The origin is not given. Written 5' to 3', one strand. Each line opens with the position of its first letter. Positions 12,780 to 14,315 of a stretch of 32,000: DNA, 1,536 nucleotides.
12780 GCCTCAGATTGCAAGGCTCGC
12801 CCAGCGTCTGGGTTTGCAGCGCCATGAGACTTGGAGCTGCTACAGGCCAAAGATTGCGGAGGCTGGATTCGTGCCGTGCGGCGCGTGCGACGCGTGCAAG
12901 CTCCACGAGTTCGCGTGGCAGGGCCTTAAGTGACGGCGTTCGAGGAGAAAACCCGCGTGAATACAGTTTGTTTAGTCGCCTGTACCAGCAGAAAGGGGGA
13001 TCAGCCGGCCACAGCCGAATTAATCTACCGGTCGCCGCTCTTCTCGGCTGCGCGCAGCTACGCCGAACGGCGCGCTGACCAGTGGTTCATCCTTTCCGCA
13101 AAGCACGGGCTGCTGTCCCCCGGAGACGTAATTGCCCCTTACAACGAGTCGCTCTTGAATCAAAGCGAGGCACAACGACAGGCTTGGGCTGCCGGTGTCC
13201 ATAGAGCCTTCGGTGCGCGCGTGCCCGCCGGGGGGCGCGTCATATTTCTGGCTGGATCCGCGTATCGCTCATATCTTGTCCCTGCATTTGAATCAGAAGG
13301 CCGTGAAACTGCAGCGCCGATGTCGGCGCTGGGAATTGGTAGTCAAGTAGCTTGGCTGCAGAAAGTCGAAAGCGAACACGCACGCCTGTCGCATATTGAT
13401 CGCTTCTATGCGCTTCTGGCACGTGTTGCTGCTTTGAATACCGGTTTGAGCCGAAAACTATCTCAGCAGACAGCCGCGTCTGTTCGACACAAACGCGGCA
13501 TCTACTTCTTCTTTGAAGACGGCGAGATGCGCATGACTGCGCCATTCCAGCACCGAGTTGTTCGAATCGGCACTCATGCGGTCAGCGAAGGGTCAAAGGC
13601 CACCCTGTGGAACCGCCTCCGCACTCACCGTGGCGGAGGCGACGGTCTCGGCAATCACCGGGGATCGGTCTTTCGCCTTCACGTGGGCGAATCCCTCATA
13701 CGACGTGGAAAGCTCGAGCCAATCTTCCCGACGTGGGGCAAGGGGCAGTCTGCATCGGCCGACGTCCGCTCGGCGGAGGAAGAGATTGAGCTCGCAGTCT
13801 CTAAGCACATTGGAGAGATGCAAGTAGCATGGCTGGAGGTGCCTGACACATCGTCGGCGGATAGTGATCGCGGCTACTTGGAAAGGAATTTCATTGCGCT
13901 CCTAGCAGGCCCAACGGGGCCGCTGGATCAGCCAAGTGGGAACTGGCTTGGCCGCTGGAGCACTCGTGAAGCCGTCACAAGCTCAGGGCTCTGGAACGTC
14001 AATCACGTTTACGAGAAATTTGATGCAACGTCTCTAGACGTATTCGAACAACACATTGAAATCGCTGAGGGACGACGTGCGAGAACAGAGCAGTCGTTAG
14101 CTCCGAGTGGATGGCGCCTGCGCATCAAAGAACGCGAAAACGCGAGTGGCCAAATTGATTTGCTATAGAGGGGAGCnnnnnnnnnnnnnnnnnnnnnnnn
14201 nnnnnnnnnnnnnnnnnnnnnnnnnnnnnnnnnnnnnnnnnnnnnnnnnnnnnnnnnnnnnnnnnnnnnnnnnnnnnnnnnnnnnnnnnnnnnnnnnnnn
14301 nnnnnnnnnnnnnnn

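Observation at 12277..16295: Four-gene operon (QueC-like / DUF6884-like-GIY-YIG / SIR2-kinase / NDT-like): candidate undescribed nucleotide-centric anti-phage system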

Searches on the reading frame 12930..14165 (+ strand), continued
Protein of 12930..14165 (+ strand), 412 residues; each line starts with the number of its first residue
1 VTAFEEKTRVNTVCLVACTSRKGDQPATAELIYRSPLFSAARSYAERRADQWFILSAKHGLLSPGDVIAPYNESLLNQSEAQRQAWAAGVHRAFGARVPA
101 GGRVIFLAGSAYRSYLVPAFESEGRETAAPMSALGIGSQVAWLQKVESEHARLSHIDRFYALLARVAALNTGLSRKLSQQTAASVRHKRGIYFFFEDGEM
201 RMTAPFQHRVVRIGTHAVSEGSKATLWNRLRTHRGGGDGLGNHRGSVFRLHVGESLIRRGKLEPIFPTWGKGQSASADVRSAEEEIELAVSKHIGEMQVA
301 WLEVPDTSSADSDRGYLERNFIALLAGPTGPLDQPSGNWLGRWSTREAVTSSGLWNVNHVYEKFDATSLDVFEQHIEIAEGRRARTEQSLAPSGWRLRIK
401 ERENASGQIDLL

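Call 128: search_dna_similar(query=window:12930-14165:+, collection=phages, mode=protein, max_rows=10)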
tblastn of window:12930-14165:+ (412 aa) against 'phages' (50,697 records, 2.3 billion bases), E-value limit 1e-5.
Records with a match: 16; places in all: 16; records where one place covers at least 80% of the query: 0.
Best place of each record, by identity: <60% 16.
By first word of the organism name: Caulobacter 5; Microbacterium 3; Halorubrum 2; Halobacterium 2; Myxococcus 2; Bradyrhizobium 1; Fusobacterium 1.
By host as written in the record: Caulobacter segnis CBR1 4; Microbacterium paraoxydans NWU1 3; Halorubrum sp. 2; Halobacterium salinarum strain S9 2; Caulobacter sp. CBR1 1; Bradyrhizobium diazoefficiens USDA110 1; Fusobacterium necrophorum subsp. necrophorum strain FN37 1; Myxococcus xanthus DZ1 1; and 1 more.
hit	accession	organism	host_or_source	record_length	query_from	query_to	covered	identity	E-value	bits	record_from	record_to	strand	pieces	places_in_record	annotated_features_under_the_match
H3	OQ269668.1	Caulobacter phage TMCBR2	Caulobacter segnis CBR1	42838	15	152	33%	40.6%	9e-19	95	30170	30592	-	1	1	hypothetical protein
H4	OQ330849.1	Caulobacter phage TMCBR3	Caulobacter segnis CBR1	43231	15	152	33%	40.6%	1e-18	94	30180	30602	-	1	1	hypothetical protein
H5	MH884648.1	Caulobacter phage Kronos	Caulobacter sp. CBR1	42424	15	150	33%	40.4%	2e-18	94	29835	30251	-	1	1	hypothetical protein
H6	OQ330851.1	Caulobacter phage W2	Caulobacter segnis CBR1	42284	15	152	33%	39.6%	7e-18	92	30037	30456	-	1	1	hypothetical protein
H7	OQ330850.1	Caulobacter phage TMCBR4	Caulobacter segnis CBR1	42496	15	152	33%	39.6%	7e-18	92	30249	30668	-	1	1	hypothetical protein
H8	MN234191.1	Microbacterium phage Naby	Microbacterium paraoxydans NWU1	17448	13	145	32%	38.7%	8e-14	79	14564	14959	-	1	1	21: hypothetical protein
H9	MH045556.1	Microbacterium phage BonaeVitae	Microbacterium paraoxydans NWU1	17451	13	145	32%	38.7%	8e-14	79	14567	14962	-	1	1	21: hypothetical protein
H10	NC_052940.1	Microbacterium phage BonaeVitae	Microbacterium paraoxydans NWU1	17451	13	145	32%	38.7%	8e-14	79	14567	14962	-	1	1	21: hypothetical protein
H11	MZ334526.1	Halorubrum tailed virus 29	Halorubrum sp.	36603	8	145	33%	35.3%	7e-15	83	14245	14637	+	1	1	peroxide stress protein YaaA | hypothetical protein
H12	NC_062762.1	Halorubrum tailed virus 29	Halorubrum sp.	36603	8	145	33%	35.3%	7e-15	83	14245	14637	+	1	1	peroxide stress protein YaaA | hypothetical protein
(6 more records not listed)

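Call 129: search_dna_similar(query=window:12930-14165:+, collection=plasmids, mode=protein, max_rows=12)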
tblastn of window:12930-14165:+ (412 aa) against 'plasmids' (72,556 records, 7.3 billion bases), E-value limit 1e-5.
Records with a match: 88; places in all: 95; records where one place covers at least 80% of the query: 0.
Best place of each record, by identity: <60% 88.
By first word of the organism name: Sphingobium 16; Haloarcula 9; Burkholderia 7; Sphingomonas 4; Tolypothrix 4; Variovorax 4; Nostoc 4; Sphingopyxis 3; Rhodococcus 3; Halalkalicoccus 3; and 21 more.
By predicted mobility (MOB-suite, as given by PLSDB): non-mobilizable 43; conjugative 33; mobilizable 12.
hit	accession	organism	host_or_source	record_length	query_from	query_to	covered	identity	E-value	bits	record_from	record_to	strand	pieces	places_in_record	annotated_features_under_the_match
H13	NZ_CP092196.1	Deinococcus sp. KNUC1210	Setaria viridis,cell ...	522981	12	376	79%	43.7%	4e-58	251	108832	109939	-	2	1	hypothetical protein | DUF6884 domain-containing protein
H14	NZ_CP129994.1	Salinibaculum sp. KK48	cell culture,sediment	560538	156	365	51%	40.9%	2e-27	122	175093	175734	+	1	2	hypothetical protein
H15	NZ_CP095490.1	Halorientalis marina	cell culture,salt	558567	188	376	46%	42.0%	2e-25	116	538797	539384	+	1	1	hypothetical protein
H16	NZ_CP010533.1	Haloarcula sp. CBA1115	monoisolate,Solar salt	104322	188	380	47%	40.7%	1e-23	110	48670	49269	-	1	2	hypothetical protein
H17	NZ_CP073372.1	Haloarcula sinaiiensis ATCC 33800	cell culture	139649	188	380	47%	40.7%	5e-23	109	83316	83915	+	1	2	hypothetical protein | HNH endonuclease signature motif containing protein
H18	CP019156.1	Haloarcula taiwanensis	single cell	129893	188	380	47%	40.4%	5e-24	112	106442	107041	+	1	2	hypothetical protein | HNH endonuclease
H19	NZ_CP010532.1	Haloarcula sp. CBA1115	monoisolate,Solar salt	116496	188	380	47%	40.4%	2e-23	110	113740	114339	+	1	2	hypothetical protein | HNH endonuclease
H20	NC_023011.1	Haloarcula hispanica N601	-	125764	188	380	47%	39.9%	6e-23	108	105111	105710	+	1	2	hypothetical protein | HNH endonuclease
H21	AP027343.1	Sphingobium sp. TomTYG74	-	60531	2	175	42%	38.9%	4e-22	106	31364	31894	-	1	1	hypothetical protein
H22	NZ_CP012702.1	Sphingopyxis macrogoltabida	whole organism,activated sludge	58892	1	143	35%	45.5%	4e-26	118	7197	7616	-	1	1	DUF6884 domain-containing protein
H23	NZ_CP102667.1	Sphingobium sp. JS3065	whole organism,chemical plant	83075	1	143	35%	45.5%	4e-26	118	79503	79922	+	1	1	DUF6884 domain-containing protein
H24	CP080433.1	Sphingomonas sp. DS-9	-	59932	13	143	32%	48.1%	3e-26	118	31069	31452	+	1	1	record has no annotation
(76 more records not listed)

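Call 130: get_annotated_region(hit=H11, flank=6000)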
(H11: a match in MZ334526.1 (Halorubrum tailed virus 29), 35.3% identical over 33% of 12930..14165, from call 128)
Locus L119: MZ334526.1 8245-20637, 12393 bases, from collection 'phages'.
description: Halorubrum tailed virus 29 isolate HRTV-29/29, complete genome.
organism: Halorubrum tailed virus 29 (NCBI taxid 2878010)
taxonomy: Viruses; Duplodnaviria; Heunggongvirae; Uroviricota; Caudoviricetes; Kirjokansivirales; Haloferuviridae; Dpdavirus; Dpdavirus HRTV29
host: Halorubrum sp.; source: solar saltern; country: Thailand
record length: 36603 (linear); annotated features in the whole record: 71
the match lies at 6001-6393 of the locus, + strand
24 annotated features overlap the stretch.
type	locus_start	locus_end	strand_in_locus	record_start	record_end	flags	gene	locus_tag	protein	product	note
CDS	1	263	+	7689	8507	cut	-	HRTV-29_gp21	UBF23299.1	phosphoadenosine phosphosulfate reductase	-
CDS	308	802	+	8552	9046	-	-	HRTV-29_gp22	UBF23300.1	terminase small subunit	-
CDS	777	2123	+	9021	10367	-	-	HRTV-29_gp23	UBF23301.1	terminase large subunit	-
CDS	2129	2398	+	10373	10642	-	-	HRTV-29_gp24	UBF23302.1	Zn finger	-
CDS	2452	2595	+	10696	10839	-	-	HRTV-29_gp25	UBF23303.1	hypothetical protein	-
CDS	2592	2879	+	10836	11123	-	-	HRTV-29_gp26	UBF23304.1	hypothetical protein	-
CDS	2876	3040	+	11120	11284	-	-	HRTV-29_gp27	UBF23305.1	hypothetical protein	-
CDS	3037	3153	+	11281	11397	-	-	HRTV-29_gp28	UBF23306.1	hypothetical protein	-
CDS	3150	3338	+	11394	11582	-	-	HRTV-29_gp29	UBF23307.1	hypothetical protein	-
CDS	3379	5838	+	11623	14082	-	-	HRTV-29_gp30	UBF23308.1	portal protein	-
CDS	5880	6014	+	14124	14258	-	-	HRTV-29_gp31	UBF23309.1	hypothetical protein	-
CDS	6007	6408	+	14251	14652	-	-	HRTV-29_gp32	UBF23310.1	peroxide stress protein YaaA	-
CDS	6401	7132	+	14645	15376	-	-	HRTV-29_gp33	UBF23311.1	DpdA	-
CDS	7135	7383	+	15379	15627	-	-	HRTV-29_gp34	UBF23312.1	hypothetical protein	-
CDS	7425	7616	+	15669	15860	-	-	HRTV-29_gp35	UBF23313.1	hypothetical protein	-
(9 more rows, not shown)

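Call 131: get_annotated_region(hit=H3, flank=5000)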
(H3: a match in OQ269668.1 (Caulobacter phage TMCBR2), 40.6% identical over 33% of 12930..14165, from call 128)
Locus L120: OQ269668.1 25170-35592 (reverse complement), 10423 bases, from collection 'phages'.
description: Caulobacter phage TMCBR2, complete genome.
organism: Caulobacter phage TMCBR2 (NCBI taxid 3025404)
taxonomy: Viruses; Duplodnaviria; Heunggongvirae; Uroviricota; Caudoviricetes
host: Caulobacter segnis CBR1; source: water sample; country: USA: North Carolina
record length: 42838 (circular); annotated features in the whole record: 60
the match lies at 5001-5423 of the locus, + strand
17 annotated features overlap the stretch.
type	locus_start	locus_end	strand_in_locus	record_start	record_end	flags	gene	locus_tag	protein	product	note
CDS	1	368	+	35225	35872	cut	-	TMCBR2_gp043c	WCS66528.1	hypothetical protein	-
CDS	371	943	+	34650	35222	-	-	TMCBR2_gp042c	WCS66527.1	hypothetical protein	-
CDS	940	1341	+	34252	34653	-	-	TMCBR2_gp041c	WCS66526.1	hypothetical protein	-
CDS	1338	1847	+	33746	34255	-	-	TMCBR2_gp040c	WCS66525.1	hypothetical protein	-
CDS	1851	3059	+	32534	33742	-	-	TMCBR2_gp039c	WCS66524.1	hypothetical protein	-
CDS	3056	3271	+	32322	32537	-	-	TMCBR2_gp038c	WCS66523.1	hypothetical protein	-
CDS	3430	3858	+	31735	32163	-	-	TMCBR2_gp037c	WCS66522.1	hypothetical protein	-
CDS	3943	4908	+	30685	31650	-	-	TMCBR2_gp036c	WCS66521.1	hypothetical protein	-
CDS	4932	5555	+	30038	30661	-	-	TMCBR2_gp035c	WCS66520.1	hypothetical protein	-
CDS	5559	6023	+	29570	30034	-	-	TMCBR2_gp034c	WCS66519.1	hypothetical protein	-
CDS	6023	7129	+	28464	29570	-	-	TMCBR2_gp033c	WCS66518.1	hypothetical protein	-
CDS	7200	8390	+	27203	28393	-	-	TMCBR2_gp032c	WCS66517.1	hypothetical protein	-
CDS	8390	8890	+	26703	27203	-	-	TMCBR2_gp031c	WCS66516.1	hypothetical protein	-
CDS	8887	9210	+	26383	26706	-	-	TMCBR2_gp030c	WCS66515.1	hypothetical protein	-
CDS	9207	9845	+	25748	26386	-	-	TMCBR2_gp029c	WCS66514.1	hypothetical protein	-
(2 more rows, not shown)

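Call 132: get_annotated_region(hit=H8, flank=4000)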
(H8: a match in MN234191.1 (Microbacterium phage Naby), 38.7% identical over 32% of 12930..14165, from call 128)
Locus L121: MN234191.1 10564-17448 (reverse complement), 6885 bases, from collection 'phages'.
description: Microbacterium phage Naby, complete genome.
organism: Microbacterium phage Naby (NCBI taxid 2599856)
taxonomy: Viruses; Duplodnaviria; Heunggongvirae; Uroviricota; Caudoviricetes; Orlajensenviridae; Pelczarvirinae; Bonaevitaevirus
host: Microbacterium paraoxydans NWU1; source: soil; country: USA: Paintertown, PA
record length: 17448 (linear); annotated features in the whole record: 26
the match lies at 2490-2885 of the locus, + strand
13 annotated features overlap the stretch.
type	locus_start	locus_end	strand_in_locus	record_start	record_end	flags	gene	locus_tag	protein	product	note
CDS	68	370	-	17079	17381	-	26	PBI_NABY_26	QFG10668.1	HNH endonuclease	gp26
CDS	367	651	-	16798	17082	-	25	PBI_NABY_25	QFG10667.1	helix-turn-helix DNA binding domain protein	gp25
CDS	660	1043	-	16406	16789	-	24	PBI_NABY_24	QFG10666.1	hypothetical protein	gp24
CDS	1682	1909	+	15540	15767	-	23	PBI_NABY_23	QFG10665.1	helix-turn-helix DNA binding domain protein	gp23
CDS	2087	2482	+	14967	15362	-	22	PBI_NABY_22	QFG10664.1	helix-turn-helix DNA binding domain protein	gp22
CDS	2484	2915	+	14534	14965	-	21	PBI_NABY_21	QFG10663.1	hypothetical protein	gp21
CDS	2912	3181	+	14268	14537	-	20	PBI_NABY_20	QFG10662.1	hypothetical protein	gp20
CDS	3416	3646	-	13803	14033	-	19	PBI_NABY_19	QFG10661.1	membrane protein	gp19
CDS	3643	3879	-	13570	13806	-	18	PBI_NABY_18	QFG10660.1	membrane protein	gp18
CDS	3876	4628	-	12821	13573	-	17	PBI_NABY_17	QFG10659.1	endolysin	gp17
CDS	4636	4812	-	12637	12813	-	16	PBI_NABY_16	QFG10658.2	hypothetical protein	gp16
CDS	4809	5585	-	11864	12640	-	15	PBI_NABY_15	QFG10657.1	minor tail protein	gp15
CDS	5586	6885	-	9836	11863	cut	14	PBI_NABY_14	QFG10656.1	minor tail protein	gp14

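Call 133: search_protein_families(library=pfam, proteins=[L120:3943-4905:+, L120:4932-5552:+, L120:5559-6020:+, L120:6023-7126:+, L120:7200-8387:+, L120:1851-3056:+, L119:6007-6405:+, L119:6401-7129:+, L120:3430-3855:+, L120:8390-8887:+], max_evalue=0.01)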
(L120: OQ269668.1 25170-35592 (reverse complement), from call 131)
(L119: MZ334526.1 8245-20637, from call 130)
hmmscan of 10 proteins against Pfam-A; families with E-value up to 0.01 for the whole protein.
L120:3943-4905:+ (321 aa): 1 family
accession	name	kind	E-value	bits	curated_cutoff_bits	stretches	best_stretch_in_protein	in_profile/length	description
PF10065.14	DUF2303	-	9.1e-41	140.3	26.6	1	76-311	44-267/269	Uncharacterized conserved protein (DUF2303)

L120:4932-5552:+ (207 aa): 1 family
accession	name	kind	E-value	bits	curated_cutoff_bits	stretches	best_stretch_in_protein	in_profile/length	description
PF21818.3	DUF6884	-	1.4e-39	135.7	30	1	23-155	2-133/135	Family of unknown function (DUF6884)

L120:5559-6020:+ (154 aa): 0 families

L120:6023-7126:+ (368 aa): 1 family
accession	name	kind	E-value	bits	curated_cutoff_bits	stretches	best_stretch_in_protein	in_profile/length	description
PF13384.12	HTH_23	-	0.008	16.4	24.6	1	283-312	14-45/50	Homeodomain-like domain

L120:7200-8387:+ (396 aa): 0 families

L120:1851-3056:+ (402 aa): 0 families

L119:6007-6405:+ (133 aa): 1 family
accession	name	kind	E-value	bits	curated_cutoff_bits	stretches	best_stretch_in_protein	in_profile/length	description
PF21818.3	DUF6884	-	3.2e-31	108.7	30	1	5-128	2-134/135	Family of unknown function (DUF6884)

L119:6401-7129:+ (243 aa): 0 families

L120:3430-3855:+ (142 aa): 0 families

L120:8390-8887:+ (166 aa): 0 families

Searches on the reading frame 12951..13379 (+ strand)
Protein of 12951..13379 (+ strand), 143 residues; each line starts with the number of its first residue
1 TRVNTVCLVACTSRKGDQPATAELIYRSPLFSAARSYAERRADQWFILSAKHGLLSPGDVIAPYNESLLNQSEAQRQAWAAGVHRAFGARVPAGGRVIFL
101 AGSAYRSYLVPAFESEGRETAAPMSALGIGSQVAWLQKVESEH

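Call 71: search_solved_structures(query=A6, max_evalue=10, show_alignments=2)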
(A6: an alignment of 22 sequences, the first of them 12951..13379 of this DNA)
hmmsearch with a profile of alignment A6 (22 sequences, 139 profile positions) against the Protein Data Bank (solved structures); distinct sequences matched with E-value up to 10: 8.
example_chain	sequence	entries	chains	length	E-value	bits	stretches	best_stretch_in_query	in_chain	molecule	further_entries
8duz_A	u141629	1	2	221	0.33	14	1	50-103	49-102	IgG heavy chain, Fd fragment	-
8doz_A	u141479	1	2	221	0.33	14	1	50-103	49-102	Fab 2C7, heavy chain Fd fragment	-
2xrh_A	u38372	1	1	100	0.39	13.8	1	46-115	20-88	PROTEIN HP0721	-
5caj_A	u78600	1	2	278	0.53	13.4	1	43-109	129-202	UPF0246 protein YaaA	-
8urf_H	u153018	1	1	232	0.81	12.8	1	54-107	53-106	8G8 Fab Heavy Chain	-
7ui0_H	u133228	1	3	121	0.95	12.5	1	50-98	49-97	HSV10-13 Fab Heavy chain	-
7wp6_H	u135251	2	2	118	0.95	12.5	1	50-103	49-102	85F7 heavy chain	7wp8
8w5w_H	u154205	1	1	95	1.3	12.1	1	50-98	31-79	Heavy chain of Ab8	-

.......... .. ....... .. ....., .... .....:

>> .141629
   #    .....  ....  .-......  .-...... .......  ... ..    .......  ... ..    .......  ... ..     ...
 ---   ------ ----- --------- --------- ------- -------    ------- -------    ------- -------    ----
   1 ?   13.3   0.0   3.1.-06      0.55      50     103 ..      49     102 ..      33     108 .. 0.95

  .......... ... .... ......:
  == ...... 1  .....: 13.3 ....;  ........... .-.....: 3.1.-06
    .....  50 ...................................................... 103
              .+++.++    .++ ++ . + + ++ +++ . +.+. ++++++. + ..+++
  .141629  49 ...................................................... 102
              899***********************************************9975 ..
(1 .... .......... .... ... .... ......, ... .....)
